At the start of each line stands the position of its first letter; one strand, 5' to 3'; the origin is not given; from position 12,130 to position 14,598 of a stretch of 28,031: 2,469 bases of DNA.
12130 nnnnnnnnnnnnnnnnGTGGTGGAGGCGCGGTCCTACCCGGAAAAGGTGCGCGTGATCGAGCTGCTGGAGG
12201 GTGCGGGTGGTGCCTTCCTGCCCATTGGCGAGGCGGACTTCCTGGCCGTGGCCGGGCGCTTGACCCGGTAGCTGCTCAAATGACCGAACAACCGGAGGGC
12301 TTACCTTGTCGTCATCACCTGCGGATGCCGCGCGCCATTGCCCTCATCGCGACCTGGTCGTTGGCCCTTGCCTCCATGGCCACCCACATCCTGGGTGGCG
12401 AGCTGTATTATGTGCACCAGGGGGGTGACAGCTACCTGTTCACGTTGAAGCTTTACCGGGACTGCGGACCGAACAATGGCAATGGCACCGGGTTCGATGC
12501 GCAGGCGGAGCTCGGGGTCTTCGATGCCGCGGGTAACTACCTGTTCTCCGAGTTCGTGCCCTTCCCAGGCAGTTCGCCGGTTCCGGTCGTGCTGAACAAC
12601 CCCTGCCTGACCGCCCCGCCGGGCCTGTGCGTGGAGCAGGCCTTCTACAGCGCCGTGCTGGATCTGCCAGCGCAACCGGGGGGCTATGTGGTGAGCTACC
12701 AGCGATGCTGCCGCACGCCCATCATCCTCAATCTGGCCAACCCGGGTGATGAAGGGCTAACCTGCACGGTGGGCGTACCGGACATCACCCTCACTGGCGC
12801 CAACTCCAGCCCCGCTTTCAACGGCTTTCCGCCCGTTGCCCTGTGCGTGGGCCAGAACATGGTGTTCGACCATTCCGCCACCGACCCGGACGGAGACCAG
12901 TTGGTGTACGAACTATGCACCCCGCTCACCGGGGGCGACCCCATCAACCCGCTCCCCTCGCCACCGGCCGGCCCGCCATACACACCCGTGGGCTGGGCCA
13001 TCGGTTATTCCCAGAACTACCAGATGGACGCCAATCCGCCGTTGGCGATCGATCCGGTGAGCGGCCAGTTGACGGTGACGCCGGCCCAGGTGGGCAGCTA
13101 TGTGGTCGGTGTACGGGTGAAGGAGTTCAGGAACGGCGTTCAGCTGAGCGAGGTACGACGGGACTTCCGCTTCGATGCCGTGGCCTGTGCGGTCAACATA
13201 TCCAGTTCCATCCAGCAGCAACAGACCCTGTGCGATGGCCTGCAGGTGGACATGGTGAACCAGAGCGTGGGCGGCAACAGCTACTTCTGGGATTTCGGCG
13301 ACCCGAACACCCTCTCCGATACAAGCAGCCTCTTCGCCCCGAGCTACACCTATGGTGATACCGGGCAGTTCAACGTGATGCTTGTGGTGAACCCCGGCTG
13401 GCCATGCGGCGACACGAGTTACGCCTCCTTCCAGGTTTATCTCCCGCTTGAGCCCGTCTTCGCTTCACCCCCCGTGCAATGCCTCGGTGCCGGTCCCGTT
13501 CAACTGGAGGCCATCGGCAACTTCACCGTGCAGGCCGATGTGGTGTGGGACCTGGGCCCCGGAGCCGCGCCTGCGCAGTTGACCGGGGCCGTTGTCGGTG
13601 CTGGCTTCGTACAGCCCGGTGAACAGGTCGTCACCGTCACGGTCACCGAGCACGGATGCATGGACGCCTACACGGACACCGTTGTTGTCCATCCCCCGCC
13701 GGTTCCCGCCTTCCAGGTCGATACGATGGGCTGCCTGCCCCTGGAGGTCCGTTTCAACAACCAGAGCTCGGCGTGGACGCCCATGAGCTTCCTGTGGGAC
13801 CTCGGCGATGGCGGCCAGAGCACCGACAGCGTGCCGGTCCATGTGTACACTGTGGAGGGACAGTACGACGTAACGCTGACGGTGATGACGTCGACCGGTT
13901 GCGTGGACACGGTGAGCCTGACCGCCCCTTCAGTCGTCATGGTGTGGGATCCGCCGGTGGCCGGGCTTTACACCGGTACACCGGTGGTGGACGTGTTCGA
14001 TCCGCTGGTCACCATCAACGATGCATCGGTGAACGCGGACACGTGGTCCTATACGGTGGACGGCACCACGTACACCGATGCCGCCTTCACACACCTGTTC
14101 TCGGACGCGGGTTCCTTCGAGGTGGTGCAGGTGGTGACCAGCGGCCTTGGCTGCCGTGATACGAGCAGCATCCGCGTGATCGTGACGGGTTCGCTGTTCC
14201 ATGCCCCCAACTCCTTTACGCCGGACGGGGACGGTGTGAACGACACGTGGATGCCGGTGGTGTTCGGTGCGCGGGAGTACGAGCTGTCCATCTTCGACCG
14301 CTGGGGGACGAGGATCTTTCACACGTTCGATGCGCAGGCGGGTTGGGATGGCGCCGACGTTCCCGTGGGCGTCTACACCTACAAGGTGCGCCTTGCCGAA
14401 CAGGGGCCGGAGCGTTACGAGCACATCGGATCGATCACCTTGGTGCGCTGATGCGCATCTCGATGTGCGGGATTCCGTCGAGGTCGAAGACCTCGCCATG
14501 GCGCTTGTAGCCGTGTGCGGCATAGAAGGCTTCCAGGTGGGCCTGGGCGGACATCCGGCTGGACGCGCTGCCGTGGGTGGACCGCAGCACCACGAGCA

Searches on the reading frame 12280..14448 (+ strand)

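Call 72: search_protein_families(library=pfam, proteins=[window:12280-14448:+], max_evalue=0.00001)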
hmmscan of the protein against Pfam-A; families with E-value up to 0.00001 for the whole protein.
window:12280-14448:+ (723 aa): 3 families
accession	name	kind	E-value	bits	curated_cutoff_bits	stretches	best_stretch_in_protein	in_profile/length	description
PF18911.6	PKD_4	-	7.9e-32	109.6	27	2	473-544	3-77/85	PKD domain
PF00801.26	PKD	-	6.6e-17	61.7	23.5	1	486-541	13-71/80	PKD domain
PF13585.12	CHU_C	-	2.1e-13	50.6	27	1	641-720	2-85/86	CHU_C Type IX secretion signal domain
